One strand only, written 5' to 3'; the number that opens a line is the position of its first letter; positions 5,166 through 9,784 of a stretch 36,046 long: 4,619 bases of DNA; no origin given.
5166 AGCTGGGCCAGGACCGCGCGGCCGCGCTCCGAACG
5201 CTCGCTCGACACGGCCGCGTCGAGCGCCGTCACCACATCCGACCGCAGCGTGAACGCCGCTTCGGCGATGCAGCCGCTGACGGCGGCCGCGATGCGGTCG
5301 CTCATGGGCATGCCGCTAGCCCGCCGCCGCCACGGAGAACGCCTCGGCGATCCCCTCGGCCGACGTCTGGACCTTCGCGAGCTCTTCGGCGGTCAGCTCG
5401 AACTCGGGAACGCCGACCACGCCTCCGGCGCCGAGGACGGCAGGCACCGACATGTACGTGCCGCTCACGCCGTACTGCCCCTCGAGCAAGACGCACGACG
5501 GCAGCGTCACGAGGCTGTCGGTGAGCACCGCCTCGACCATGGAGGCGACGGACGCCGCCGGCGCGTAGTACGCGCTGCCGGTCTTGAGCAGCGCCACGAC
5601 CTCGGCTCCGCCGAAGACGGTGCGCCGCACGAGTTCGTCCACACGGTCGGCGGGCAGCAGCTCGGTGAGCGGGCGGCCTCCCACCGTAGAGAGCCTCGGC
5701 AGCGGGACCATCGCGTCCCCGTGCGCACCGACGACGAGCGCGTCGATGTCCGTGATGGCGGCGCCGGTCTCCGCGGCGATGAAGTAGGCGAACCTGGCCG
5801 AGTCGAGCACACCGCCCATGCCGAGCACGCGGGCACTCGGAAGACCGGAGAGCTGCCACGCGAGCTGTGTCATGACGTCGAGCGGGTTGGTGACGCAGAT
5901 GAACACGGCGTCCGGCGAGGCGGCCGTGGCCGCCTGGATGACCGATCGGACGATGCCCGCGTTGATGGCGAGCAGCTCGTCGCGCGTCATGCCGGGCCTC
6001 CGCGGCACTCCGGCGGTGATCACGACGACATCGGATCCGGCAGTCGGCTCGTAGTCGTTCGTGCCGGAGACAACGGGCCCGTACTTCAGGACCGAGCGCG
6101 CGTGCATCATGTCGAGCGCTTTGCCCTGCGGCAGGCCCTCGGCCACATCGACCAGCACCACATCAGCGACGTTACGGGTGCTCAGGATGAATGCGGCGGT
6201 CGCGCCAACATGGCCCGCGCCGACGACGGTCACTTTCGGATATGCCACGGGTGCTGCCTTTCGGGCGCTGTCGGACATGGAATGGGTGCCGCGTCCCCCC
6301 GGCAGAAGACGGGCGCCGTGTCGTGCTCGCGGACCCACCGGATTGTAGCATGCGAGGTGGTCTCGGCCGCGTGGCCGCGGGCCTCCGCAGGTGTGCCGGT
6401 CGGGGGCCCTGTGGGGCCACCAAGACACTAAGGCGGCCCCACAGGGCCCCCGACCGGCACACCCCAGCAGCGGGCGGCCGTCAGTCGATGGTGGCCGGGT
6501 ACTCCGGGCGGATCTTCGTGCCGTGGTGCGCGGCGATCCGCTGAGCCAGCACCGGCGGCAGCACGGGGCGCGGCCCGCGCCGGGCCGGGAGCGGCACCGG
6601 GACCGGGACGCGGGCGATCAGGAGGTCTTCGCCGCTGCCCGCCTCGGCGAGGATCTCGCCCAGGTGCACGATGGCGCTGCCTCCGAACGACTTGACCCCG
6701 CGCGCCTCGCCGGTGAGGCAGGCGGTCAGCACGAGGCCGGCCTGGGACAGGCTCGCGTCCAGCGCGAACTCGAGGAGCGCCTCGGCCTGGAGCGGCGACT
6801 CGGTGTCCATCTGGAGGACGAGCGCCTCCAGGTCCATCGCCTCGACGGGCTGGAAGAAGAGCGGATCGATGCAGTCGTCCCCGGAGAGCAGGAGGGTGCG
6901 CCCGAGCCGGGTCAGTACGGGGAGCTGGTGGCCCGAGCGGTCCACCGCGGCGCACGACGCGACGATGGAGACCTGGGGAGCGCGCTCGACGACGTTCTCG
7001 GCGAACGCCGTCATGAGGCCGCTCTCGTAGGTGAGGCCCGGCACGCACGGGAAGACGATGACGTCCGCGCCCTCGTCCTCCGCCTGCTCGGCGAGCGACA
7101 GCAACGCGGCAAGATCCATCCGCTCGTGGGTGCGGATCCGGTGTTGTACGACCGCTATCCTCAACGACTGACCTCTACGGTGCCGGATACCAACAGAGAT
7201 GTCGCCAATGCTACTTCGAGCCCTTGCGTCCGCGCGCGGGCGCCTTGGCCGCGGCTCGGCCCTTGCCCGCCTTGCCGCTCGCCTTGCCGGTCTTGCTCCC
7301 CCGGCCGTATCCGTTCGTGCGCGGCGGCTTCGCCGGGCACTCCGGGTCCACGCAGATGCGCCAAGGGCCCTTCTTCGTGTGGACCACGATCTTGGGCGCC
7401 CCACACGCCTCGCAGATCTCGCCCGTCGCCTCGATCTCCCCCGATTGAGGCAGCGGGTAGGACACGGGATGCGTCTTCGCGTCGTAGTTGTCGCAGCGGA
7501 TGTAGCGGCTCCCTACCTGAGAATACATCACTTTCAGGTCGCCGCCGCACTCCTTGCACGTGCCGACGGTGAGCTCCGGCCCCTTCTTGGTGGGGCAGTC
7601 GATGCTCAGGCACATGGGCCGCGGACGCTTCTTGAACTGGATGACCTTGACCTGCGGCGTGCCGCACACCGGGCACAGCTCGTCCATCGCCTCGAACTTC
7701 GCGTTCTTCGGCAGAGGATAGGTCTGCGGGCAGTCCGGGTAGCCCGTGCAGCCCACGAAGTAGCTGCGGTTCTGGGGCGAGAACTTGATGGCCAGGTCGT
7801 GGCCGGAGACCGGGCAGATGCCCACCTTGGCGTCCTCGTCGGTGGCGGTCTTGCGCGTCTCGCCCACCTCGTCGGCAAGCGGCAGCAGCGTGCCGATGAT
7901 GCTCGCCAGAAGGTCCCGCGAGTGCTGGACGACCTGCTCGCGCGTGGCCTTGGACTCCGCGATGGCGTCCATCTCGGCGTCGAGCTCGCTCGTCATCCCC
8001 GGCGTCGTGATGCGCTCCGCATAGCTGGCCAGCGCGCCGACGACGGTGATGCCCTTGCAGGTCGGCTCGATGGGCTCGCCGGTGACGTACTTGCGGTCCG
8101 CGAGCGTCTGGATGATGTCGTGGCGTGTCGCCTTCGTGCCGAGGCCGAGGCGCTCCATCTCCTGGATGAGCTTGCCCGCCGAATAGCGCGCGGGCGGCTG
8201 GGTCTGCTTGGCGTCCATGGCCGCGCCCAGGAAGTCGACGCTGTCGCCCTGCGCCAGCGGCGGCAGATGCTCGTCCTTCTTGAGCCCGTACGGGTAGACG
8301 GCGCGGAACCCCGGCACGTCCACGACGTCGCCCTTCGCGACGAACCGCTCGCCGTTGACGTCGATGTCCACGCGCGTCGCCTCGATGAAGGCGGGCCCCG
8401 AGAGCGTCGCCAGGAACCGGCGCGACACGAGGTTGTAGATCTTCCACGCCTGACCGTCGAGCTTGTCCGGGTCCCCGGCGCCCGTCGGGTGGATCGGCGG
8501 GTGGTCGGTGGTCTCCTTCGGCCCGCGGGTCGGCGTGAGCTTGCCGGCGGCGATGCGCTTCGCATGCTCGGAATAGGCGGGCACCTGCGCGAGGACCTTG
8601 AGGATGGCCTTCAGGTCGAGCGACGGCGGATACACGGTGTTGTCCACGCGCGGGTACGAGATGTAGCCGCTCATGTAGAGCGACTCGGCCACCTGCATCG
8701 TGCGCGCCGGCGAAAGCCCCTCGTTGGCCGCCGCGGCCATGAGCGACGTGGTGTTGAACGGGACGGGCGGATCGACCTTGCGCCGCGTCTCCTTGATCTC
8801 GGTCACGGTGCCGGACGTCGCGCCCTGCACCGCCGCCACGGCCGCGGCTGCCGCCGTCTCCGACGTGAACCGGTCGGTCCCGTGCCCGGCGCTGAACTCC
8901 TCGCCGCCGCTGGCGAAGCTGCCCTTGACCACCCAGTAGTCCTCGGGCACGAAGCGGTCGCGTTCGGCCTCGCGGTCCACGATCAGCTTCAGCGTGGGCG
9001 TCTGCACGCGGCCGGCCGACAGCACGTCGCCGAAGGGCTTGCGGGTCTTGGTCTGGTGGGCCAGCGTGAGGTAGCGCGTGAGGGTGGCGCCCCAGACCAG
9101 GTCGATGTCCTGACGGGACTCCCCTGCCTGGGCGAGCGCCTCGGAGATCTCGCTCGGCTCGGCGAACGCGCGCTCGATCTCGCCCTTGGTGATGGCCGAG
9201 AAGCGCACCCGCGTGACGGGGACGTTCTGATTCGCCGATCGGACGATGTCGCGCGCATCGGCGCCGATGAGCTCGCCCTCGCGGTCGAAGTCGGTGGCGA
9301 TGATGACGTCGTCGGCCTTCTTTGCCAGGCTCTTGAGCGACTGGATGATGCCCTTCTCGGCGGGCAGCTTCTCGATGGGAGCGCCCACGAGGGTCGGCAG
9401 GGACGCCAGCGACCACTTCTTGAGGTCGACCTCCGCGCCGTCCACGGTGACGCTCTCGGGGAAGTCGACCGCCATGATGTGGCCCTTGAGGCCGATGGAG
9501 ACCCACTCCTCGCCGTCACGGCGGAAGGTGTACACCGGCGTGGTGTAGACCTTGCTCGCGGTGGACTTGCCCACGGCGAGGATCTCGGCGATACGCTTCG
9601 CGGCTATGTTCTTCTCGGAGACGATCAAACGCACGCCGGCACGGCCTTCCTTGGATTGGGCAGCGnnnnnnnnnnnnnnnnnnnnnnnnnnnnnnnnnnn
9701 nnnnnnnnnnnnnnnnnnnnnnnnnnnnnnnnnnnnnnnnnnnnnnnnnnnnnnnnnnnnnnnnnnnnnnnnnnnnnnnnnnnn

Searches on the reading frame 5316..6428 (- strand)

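Call 12: search_protein_families(library=pfam, proteins=[window:5316-6428:-], max_evalue=0.001)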
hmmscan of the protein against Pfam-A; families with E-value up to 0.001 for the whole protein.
window:5316-6428:- (370 aa): 2 families
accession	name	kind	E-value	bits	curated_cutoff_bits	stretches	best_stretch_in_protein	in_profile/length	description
PF00056.29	Ldh_1_N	-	6.2e-41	140.2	27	1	65-203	2-141/141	lactate/malate dehydrogenase, NAD binding domain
PF02866.23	Ldh_1_C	-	8.9e-25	88.1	22.6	1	208-359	3-162/174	lactate/malate dehydrogenase, alpha/beta C-terminal domain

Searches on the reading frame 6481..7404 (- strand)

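Call 12: search_protein_families(library=pfam, proteins=[window:6481-7404:-], max_evalue=0.001)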
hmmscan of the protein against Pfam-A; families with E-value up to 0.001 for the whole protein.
window:6481-7404:- (307 aa): 1 family
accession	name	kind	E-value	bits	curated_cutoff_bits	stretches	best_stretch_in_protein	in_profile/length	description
PF00795.27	CN_hydrolase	-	0.00021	21.2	23.2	0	82-119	1-39/256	Carbon-nitrogen hydrolase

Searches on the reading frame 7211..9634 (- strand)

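Call 12: search_protein_families(library=pfam, proteins=[window:7211-9634:-], max_evalue=0.001)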
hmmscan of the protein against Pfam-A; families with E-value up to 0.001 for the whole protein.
window:7211-9634:- (807 aa): 3 families
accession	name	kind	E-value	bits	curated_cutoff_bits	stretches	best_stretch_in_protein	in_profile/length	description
PF01131.25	Topoisom_bac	-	1.5e-118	396.8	35.1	1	163-570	2-411/411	DNA topoisomerase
PF01751.28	Toprim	-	3.8e-12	46.6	23.1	1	3-148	2-96/96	Toprim domain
PF01396.24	Zn_ribbon_Top1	-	1.4e-10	41.2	32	1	605-644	2-39/39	Topoisomerase DNA binding C4 zinc finger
